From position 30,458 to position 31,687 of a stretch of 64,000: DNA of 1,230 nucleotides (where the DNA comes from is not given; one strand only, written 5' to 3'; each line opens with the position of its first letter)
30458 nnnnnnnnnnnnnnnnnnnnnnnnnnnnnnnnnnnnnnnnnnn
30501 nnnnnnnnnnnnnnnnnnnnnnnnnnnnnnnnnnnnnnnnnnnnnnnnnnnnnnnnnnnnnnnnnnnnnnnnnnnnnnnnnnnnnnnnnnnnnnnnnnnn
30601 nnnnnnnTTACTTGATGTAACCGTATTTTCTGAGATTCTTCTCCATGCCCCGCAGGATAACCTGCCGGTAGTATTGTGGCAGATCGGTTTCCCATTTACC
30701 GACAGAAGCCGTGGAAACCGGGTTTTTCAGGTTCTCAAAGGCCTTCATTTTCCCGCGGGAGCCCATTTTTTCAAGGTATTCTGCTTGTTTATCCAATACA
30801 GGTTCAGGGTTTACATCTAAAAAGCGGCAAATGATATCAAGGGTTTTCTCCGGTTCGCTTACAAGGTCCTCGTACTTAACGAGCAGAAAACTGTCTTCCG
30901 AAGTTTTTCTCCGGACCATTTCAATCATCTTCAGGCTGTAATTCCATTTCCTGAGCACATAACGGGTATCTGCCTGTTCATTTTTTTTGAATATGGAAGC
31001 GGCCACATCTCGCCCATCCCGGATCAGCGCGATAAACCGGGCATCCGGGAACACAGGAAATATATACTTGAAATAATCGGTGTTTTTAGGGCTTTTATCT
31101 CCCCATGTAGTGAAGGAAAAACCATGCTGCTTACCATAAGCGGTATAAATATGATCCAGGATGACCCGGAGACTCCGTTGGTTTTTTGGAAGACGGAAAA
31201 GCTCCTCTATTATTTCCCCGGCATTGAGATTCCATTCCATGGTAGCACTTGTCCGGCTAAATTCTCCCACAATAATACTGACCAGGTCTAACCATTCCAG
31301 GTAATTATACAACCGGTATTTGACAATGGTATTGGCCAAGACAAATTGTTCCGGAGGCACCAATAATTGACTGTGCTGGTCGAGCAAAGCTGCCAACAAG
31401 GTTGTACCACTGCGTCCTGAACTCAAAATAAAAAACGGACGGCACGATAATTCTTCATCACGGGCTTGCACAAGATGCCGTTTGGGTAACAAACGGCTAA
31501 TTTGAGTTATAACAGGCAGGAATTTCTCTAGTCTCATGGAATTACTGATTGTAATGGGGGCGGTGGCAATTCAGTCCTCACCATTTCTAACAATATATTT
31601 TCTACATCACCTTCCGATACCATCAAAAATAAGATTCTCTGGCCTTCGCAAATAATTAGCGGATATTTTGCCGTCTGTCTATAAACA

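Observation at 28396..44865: Strand-mosaic glycan-modification locus wrapped around a giant T9SS cargo gene: candidate cargo-dedicated glycosylation/sulfation system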

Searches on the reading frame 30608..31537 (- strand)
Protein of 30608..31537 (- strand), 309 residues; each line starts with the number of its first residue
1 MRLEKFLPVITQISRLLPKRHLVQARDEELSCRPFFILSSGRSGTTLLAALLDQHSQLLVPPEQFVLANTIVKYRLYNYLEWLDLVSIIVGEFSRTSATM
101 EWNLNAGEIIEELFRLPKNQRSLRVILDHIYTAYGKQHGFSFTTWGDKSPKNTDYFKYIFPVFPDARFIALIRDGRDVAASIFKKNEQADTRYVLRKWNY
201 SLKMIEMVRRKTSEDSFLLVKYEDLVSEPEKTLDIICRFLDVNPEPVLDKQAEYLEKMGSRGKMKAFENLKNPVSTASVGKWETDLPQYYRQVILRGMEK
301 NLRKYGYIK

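Call 3: search_protein_families(library=pfam, proteins=[window:30608-31537:-], max_evalue=0.01)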
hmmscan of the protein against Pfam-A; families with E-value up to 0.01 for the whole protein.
window:30608-31537:- (309 aa): 2 families
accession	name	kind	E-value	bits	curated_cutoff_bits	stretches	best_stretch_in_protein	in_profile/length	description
PF13469.12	Sulfotransfer_3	-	1.3e-31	111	27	1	34-243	1-213/216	Sulfotransferase family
PF00685.33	Sulfotransfer_1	-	6e-14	52.5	22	1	164-304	89-253/255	Sulfotransferase domain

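Call 4: search_protein_families(library=ncbifam, proteins=[window:30608-31537:-], max_evalue=0.01)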
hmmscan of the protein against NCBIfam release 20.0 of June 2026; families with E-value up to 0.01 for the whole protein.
window:30608-31537:- (309 aa): 1 family
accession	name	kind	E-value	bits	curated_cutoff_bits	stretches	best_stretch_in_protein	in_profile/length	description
NF052394.1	NodProtNoeE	equivalog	4.1e-12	45.5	500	1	35-67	11-43/387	nodulation protein NoeE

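Call 43: find_homologous_proteins(query=window:30608-31537:-)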
Query window:30608-31537:- (309 aa): 312 proteins with E <= 0.001 among 1435 candidates; the best 120 are listed.
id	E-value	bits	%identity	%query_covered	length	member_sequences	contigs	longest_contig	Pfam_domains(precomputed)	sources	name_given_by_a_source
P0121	1.1e-204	696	100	100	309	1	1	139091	PF13469.13,PF00685.34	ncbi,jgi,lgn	-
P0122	2.1e-123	430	58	100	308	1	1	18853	PF13469.13,PF00685.34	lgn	-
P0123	1.2e-103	365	52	100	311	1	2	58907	PF13469.13,PF00685.34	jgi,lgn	-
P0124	1.8e-103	364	52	100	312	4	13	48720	PF13469.13,PF00685.34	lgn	-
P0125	3.3e-103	363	52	100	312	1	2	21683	PF13469.13,PF00685.34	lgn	-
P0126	2.0e-99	351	49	99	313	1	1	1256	PF13469.13,PF00685.34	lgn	-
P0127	9.0e-99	349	50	99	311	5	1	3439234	PF13469.13,PF00685.34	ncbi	-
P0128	5.9e-90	320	49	97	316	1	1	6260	PF13469.13,PF00685.34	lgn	-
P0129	5.2e-87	310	48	96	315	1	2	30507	PF13469.13,PF00685.34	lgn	-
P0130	2.5e-86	308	46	100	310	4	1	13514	PF13469.13,PF00685.34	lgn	-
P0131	3.5e-79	284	43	98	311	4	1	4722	PF13469.13,PF00685.34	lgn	-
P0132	7.5e-75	270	42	100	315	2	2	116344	PF13469.13,PF00685.34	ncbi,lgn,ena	-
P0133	1.8e-71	259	41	100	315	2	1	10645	PF13469.13,PF00685.34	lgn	-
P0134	3.7e-71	258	40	100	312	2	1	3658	PF13469.13,PF00685.34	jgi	-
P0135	6.5e-71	257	42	99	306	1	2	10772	PF13469.13,PF00685.34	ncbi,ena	-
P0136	1.2e-68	250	41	96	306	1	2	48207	PF13469.13,PF00685.34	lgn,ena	-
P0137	8.8e-64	234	40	90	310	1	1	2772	PF13469.13,PF00685.34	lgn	-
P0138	2.4e-59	219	42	84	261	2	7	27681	PF13469.13,PF00685.34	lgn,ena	-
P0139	1.1e-54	204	38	100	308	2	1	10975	PF13469.13,PF00685.34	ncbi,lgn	-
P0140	1.2e-54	204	37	100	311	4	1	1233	PF13469.13,PF00685.34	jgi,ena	-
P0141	2.2e-54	203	37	100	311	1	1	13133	PF13469.13,PF00685.34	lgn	-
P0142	3.6e-54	202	37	91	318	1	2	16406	PF13469.13,PF00685.34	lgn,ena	-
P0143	4.5e-54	202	36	91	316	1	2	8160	PF13469.13,PF00685.34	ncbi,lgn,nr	ncbi:MAG: sulfotransferase [Candidatus Cloacimonetes bacterium]|nr:sulfotransferase [Candidatus Cloa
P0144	2.1e-53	200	36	100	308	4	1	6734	PF13469.13,PF00685.34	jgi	jgi:protein-tyrosine sulfotransferase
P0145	4.0e-51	192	36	90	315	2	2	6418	PF13469.13,PF00685.34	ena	-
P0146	1.9e-50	190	36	99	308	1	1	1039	PF13469.13,PF00685.34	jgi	jgi:hypothetical protein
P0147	3.0e-50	189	36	96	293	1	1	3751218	PF13469.13,PF00685.34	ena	-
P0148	2.6e-49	186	36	98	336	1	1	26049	PF13469.13,PF00685.34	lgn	-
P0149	3.4e-48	183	38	88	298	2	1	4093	PF13469.13,PF00685.34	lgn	-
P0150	8.4e-45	171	33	94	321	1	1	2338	PF13469.13,PF00685.34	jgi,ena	-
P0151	8.2e-44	168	32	96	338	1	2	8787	PF13469.13,PF00685.34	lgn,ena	-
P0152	3.3e-42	163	34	88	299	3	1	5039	PF13469.13,PF00685.34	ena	-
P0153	1.8e-41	161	32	99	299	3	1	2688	PF13469.13,PF00685.34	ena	-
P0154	3.4e-41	160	32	99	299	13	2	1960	PF13469.13,PF00685.34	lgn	-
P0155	5.1e-40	156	32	99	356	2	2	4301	PF13469.13,PF00685.34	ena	-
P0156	9.4e-40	155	35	81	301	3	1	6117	PF13469.13,PF00685.34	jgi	jgi:hypothetical protein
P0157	1.1e-39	155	31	99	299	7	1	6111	PF13469.13,PF00685.34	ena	-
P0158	2.8e-38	150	32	92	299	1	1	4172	PF13469.13,PF00685.34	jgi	jgi:protein-tyrosine sulfotransferase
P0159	8.8e-37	145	34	91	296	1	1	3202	PF13469.13,PF00685.34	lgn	-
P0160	3.5e-36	143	42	55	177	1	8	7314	PF13469.13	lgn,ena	-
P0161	1.7e-34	138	31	89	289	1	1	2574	PF13469.13,PF00685.34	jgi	jgi:hypothetical protein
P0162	2.3e-33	134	31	89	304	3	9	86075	PF13469.13,PF00685.34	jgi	jgi:hypothetical protein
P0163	4.5e-33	133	32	89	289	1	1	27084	PF13469.13,PF00685.34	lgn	-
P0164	2.2e-27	114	30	82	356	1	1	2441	PF13469.13,PF00685.34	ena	-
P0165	6.4e-27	113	34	82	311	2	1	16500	PF13469.13,PF00685.34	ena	-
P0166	1.1e-26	112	31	89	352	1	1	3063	PF13469.13,PF00685.34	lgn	-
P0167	1.9e-26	111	33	89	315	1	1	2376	PF13469.13,PF00685.34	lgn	-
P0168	1.4e-25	108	32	91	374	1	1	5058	PF13469.13,PF00685.34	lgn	-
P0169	5.2e-25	106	34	60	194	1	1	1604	PF13469.13,PF00685.34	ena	-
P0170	1.9e-24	105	25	93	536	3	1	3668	PF13469.13,PF00685.34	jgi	jgi:Sulfotransferase family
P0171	3.0e-24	104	28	91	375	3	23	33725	PF13469.13,PF00685.34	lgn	-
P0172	3.9e-24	104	26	93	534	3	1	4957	PF13469.13,PF00685.34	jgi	jgi:hypothetical protein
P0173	8.0e-24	103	31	90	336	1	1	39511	PF13469.13,PF00685.34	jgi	jgi:Sulfotransferase family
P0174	1.4e-23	102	33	81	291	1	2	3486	PF13469.13,PF00685.34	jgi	jgi:hypothetical protein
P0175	4.5e-23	100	33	79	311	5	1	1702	PF13469.13,PF00685.34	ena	-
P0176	7.4e-23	99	32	82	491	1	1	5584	PF13469.13,PF00685.34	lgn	-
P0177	1.2e-22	99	30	90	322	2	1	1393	PF13469.13,PF00685.34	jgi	jgi:hypothetical protein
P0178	1.5e-22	98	30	81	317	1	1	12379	PF13469.13,PF00685.34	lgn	-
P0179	1.6e-22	98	32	89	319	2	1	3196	PF13469.13,PF00685.34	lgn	-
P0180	1.9e-22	98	29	89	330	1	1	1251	PF13469.13,PF00685.34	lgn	-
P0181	1.9e-22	98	31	85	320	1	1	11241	PF13469.13,PF00685.34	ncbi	-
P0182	2.2e-22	98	32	81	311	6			PF13469.13,PF00685.34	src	-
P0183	2.5e-22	98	32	74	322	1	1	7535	PF13469.13,PF00685.34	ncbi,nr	ncbi:sulfotransferase [bacterium]|nr:sulfotransferase [bacterium]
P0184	2.5e-22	98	31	82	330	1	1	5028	PF13469.13,PF00685.34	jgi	jgi:hypothetical protein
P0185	3.0e-22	97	29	89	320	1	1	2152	PF13469.13,PF00685.34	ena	-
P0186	3.5e-22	97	34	71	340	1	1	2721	PF13469.13,PF00685.34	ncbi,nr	ncbi:MAG: sulfotransferase, partial [Actinomycetota bacterium]|nr:sulfotransferase [Actinomycetota b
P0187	3.6e-22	97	27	85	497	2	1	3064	PF13469.13,PF00685.34,PF17784.8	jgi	jgi:hypothetical protein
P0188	3.7e-22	97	29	89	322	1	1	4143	PF13469.13,PF00685.34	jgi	jgi:hypothetical protein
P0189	4.2e-22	97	33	89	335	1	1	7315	PF13469.13,PF00685.34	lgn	-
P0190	4.9e-22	97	31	79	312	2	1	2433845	PF13469.13,PF00685.34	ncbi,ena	-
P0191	5.0e-22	97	27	83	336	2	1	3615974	PF13469.13,PF00685.34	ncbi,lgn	-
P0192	8.5e-22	96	29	89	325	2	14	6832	PF13469.13,PF00685.34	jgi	jgi:hypothetical protein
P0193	1.3e-21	95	30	91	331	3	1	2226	PF13469.13,PF00685.34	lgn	-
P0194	1.4e-21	95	31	83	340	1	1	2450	PF13469.13,PF00685.34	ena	-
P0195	1.8e-21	95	33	81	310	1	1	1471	PF13469.13,PF00685.34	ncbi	-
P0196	1.9e-21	95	33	89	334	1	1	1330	PF13469.13,PF00685.34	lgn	-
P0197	2.0e-21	95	30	82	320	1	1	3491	PF13469.13,PF00685.34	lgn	-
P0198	2.0e-21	95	30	89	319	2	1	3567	PF13469.13,PF00685.34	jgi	jgi:hypothetical protein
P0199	3.4e-21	94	31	82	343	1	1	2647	PF13469.13,PF00685.34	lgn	-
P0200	3.6e-21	94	28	87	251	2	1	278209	PF13469.13,PF00685.34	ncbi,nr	ncbi:sulfotransferase [Mechercharimyces sp. CAU 1602]|nr:sulfotransferase [Mechercharimyces sp. CAU 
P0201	4.2e-21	94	27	97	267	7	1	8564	PF13469.13,PF00685.34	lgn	-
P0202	4.9e-21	93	31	89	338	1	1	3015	PF13469.13,PF00685.34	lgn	-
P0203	5.3e-21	93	31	81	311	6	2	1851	PF13469.13,PF00685.34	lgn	-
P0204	6.7e-21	93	30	88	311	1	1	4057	PF13469.13,PF00685.34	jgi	jgi:hypothetical protein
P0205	6.7e-21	93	27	82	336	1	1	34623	PF13469.13,PF00685.34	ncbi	-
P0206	1.1e-20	92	31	89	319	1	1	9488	PF13469.13,PF00685.34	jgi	jgi:hypothetical protein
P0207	1.2e-20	92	31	89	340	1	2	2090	PF13469.13,PF00685.34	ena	-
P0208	1.4e-20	92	30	89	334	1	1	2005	PF13469.13,PF00685.34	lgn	-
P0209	1.5e-20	92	30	82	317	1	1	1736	PF13469.13,PF00685.34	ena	-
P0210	1.7e-20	92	28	89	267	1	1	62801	PF13469.13,PF00685.34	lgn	-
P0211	1.7e-20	92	31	89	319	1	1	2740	PF13469.13,PF00685.34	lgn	-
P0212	2.2e-20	91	32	78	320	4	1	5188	PF13469.13,PF00685.34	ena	-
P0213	2.3e-20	91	28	89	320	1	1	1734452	PF13469.13,PF00685.34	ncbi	-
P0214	2.6e-20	91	31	79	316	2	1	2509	PF13469.13,PF00685.34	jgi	jgi:hypothetical protein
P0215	2.8e-20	91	32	82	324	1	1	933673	PF13469.13,PF00685.34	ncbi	-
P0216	3.0e-20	91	30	89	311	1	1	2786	PF13469.13,PF00685.34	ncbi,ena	-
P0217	4.0e-20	90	30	81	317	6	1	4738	PF13469.13,PF00685.34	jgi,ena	-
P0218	4.0e-20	90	31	89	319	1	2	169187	PF13469.13,PF00685.34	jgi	jgi:Sulfotransferase family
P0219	4.7e-20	90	30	88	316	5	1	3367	PF13469.13,PF00685.34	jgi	jgi:hypothetical protein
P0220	5.0e-20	90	28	81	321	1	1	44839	PF13469.13,PF00685.34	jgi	jgi:hypothetical protein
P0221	5.6e-20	90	31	89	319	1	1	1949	PF13469.13,PF00685.34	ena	-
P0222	7.0e-20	90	32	83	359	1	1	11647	PF13469.13,PF00685.34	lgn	-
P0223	8.3e-20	89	30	89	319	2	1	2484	PF13469.13,PF00685.34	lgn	-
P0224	1.4e-19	89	29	90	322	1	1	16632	PF13469.13,PF00685.34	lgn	-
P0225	1.6e-19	88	31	83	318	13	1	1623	PF13469.13,PF00685.34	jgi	jgi:hypothetical protein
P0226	1.9e-19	88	33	81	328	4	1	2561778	PF13469.13,PF00685.34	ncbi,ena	-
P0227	2.0e-19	88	29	89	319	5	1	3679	PF13469.13,PF00685.34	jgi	jgi:hypothetical protein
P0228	3.2e-19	87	29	91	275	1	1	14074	PF13469.13,PF00685.34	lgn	-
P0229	3.8e-19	87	32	81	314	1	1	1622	PF13469.13,PF00685.34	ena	-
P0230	3.9e-19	87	30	79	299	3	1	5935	PF13469.13,PF00685.34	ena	-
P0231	4.2e-19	87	31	81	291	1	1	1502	PF13469.13,PF00685.34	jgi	jgi:hypothetical protein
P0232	4.2e-19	87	26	82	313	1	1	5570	PF13469.13,PF00685.34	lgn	-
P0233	4.8e-19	87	28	88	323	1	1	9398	PF13469.13,PF00685.34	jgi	jgi:hypothetical protein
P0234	4.8e-19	87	30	89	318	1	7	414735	PF13469.13,PF00685.34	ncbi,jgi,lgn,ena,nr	ncbi:MAG TPA: sulfotransferase [Stellaceae bacterium]|nr:sulfotransferase [Stellaceae bacterium]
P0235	5.2e-19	87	28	82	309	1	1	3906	PF13469.13,PF00685.34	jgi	jgi:hypothetical protein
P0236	5.3e-19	87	32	69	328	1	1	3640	PF13469.13,PF00685.34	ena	-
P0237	5.4e-19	87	30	89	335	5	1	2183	PF13469.13,PF00685.34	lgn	-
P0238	6.6e-19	86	34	67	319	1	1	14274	PF13469.13,PF00685.34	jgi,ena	-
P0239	7.0e-19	86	28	88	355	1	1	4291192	PF13469.13,PF00685.34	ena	-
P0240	7.1e-19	86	34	67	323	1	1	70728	PF13469.13,PF00685.34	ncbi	-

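Call 44: find_encoding_contigs(protein=P0122, flank=10000, max_places=2)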
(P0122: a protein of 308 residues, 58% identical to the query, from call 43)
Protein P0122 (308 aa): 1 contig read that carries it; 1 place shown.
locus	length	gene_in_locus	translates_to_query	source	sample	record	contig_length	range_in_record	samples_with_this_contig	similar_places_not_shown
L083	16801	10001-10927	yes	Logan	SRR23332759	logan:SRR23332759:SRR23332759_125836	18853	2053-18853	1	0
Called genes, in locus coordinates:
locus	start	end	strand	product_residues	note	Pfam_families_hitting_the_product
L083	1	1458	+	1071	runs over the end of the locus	PF11028:TMEM260_N, PF28497:DUF8416, PF28495:TMEM260_2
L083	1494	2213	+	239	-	PF08032:SpoU_sub_bind, PF00588:SpoU_methylase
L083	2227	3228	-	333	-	PF01370:Epimerase, PF04321:RmlD_sub_bind, PF16363:GDP_Man_Dehyd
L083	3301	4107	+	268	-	PF13489:Methyltransf_23, PF02353:CMAS, PF08241:Methyltransf_11, PF08242:Methyltransf_12, PF13649:Methyltransf_25, PF13847:Methyltransf_31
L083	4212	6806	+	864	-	PF09586:YfhO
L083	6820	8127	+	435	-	PF13439:Glyco_transf_4 (weak), PF13579:Glyco_trans_4_4 (weak)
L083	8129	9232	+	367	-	-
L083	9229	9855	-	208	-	PF02585:PIG-L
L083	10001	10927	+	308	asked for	PF00685:Sulfotransfer_1, PF13469:Sulfotransfer_3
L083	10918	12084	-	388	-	PF13439:Glyco_transf_4, PF13579:Glyco_trans_4_4, PF20706:GT4-conflict, PF00534:Glycos_transf_1, PF13692:Glyco_trans_1_4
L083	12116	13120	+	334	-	PF13469:Sulfotransfer_3, PF00685:Sulfotransfer_1 (weak)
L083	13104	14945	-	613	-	PF13522:GATase_6, PF13537:GATase_7, PF00733:Asn_synthase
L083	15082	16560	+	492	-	PF01943:Polysacc_synt, PF13440:Polysacc_synt_3 (weak)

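Call 45: find_encoding_contigs(protein=P0123, flank=10000, max_places=2)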
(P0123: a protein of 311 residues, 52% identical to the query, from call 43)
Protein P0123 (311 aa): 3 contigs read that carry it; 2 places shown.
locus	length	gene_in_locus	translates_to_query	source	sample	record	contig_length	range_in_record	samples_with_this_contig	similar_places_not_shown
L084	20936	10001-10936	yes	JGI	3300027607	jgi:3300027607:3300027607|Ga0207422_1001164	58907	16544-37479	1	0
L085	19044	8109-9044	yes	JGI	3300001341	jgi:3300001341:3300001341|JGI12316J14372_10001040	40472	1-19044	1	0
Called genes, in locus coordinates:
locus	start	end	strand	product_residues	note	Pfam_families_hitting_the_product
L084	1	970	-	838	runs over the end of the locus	PF20176:DUF6541 (weak), PF09586:YfhO (weak)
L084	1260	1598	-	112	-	PF02350:Epimerase_2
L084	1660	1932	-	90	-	PF02350:Epimerase_2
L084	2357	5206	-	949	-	PF25596:CPSase_L_D1, PF02786:CPSase_L_D2, PF02787:CPSase_L_D3, PF25596:CPSase_L_D1, PF02655:ATP-grasp_3 (weak), PF02786:CPSase_L_D2, PF01071:GARS_A (weak), PF02222:ATP-grasp, +2 more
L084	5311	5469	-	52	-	PF00468:Ribosomal_L34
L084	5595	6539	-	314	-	PF03631:Virul_fac_BrkB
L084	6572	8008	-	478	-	PF01943:Polysacc_synt (weak)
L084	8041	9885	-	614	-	PF13522:GATase_6, PF13537:GATase_7, PF00733:Asn_synthase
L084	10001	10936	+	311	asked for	PF00685:Sulfotransfer_1, PF13469:Sulfotransfer_3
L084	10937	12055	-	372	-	PF20706:GT4-conflict, PF00534:Glycos_transf_1, PF13692:Glyco_trans_1_4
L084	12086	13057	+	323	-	PF00685:Sulfotransfer_1, PF13469:Sulfotransfer_3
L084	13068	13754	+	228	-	PF03567:Sulfotransfer_2 (faint)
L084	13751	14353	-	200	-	PF25084:LbH_EIF2B, PF25087:GMPPB_C (faint), PF00132:Hexapep, PF14602:Hexapep_2 (weak)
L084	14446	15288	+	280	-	PF02749:QRPTase_N, PF01729:QRPTase_C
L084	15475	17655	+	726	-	PF18962:Por_Secre_tail (weak)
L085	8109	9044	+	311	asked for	PF00685:Sulfotransfer_1, PF13469:Sulfotransfer_3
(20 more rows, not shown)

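Call 46: find_encoding_contigs(protein=P0127, flank=10000, max_places=2)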
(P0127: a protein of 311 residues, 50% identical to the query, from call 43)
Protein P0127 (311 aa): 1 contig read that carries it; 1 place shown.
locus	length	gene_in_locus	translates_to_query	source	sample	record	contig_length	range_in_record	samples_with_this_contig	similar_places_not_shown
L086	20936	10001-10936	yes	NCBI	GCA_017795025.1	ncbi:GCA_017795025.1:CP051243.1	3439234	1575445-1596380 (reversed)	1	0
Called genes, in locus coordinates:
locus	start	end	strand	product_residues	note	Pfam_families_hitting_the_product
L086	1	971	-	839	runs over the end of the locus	PF20176:DUF6541 (weak), PF09586:YfhO (weak)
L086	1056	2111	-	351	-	PF02350:Epimerase_2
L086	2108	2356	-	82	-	-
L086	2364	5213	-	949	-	PF25596:CPSase_L_D1, PF02786:CPSase_L_D2, PF02787:CPSase_L_D3, PF25596:CPSase_L_D1, PF02655:ATP-grasp_3 (weak), PF02786:CPSase_L_D2, PF01071:GARS_A, PF02222:ATP-grasp, +2 more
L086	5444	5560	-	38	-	-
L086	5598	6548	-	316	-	PF03631:Virul_fac_BrkB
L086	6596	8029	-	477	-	PF01943:Polysacc_synt, PF13440:Polysacc_synt_3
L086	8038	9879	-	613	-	PF13522:GATase_6, PF13537:GATase_7, PF00733:Asn_synthase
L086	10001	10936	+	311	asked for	PF00685:Sulfotransfer_1, PF13469:Sulfotransfer_3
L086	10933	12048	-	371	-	PF20706:GT4-conflict, PF00534:Glycos_transf_1, PF13692:Glyco_trans_1_4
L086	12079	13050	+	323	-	PF00685:Sulfotransfer_1, PF13469:Sulfotransfer_3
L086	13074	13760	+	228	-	PF03567:Sulfotransfer_2 (weak)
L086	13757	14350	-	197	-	PF17836:PglD_N (faint), PF25087:GMPPB_C (faint), PF25084:LbH_EIF2B (weak), PF14602:Hexapep_2 (faint), PF00132:Hexapep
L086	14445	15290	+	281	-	PF02749:QRPTase_N, PF01729:QRPTase_C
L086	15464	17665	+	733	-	PF18962:Por_Secre_tail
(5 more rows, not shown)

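Call 58: find_encoding_contigs(protein=P0124, flank=10000, max_places=2)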
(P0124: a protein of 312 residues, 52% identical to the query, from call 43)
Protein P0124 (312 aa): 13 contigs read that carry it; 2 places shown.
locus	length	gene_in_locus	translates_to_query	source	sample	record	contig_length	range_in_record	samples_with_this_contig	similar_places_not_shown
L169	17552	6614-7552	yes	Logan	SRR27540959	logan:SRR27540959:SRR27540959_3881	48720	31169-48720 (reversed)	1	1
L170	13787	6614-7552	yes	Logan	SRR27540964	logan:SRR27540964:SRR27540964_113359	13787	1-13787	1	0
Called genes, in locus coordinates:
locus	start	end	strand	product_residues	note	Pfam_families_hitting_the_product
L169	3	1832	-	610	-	?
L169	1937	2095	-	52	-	PF00468:Ribosomal_L34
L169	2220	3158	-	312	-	PF03631:Virul_fac_BrkB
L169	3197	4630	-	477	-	PF01943:Polysacc_synt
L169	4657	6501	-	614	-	PF13522:GATase_6, PF13537:GATase_7, PF00733:Asn_synthase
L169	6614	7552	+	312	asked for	PF00685:Sulfotransfer_1, PF13469:Sulfotransfer_3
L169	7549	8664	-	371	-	PF20706:GT4-conflict, PF00534:Glycos_transf_1, PF13692:Glyco_trans_1_4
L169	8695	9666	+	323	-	PF00685:Sulfotransfer_1, PF13469:Sulfotransfer_3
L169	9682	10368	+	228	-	PF03567:Sulfotransfer_2 (weak)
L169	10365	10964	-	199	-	PF25084:LbH_EIF2B (weak), PF14602:Hexapep_2 (weak), PF25087:GMPPB_C (faint), PF00132:Hexapep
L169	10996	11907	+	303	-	PF02749:QRPTase_N, PF01729:QRPTase_C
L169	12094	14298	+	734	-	PF18962:Por_Secre_tail (weak)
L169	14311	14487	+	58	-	-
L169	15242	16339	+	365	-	PF01041:DegT_DnrJ_EryC1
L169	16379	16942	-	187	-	PF02397:Bac_transf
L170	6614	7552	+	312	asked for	PF00685:Sulfotransfer_1, PF13469:Sulfotransfer_3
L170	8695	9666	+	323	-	PF00685:Sulfotransfer_1, PF13469:Sulfotransfer_3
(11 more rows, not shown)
